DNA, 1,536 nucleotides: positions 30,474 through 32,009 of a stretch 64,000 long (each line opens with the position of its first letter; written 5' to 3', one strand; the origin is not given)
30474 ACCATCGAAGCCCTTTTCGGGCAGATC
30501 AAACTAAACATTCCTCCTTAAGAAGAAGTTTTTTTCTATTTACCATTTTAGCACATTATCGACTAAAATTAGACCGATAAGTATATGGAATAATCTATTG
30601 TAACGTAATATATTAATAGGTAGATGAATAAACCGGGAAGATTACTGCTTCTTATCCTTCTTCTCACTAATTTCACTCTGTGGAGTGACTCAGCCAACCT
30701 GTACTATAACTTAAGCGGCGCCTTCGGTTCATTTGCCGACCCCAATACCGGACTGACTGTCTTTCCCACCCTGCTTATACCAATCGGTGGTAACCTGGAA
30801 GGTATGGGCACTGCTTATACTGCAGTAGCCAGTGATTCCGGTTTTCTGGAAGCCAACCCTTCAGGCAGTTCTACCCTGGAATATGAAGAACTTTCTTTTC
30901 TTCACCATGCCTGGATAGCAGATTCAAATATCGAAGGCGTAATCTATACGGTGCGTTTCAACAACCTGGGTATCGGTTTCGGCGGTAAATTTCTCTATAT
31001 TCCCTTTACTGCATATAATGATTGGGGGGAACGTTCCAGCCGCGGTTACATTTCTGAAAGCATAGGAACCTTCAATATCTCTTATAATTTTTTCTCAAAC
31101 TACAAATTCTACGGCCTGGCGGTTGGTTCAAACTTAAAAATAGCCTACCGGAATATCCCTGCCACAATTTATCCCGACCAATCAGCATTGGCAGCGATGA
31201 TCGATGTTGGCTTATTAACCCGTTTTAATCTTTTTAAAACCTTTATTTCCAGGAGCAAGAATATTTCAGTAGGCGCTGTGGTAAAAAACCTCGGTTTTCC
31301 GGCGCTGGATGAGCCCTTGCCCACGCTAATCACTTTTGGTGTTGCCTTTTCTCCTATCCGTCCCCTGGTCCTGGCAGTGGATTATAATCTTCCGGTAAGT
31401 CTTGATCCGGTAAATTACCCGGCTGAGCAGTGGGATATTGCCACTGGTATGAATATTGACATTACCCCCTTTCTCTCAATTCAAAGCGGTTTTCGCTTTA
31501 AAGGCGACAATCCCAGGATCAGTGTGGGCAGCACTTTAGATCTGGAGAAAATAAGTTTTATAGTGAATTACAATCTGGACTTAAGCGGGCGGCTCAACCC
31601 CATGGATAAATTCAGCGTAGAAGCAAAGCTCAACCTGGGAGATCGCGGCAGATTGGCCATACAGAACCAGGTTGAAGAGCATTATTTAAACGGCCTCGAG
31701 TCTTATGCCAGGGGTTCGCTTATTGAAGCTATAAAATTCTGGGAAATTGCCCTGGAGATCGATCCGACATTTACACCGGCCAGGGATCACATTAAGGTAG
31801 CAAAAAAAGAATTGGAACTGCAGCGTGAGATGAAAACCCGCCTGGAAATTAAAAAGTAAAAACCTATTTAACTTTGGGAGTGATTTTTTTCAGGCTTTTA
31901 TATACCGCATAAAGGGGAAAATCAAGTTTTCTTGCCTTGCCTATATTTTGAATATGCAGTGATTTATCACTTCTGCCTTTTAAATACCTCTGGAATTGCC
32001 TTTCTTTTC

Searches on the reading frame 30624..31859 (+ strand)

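Call 52: search_protein_families(library=pfam, proteins=[window:30624-31859:+], max_evalue=0.00001)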
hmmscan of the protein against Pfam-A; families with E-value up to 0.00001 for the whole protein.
window:30624-31859:+ (411 aa): 1 family
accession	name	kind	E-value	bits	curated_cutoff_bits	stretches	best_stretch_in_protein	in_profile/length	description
PF03687.19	UPF0164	-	1.3e-45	156.1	21.4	1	46-310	40-322/325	Uncharacterised protein family (UPF0164)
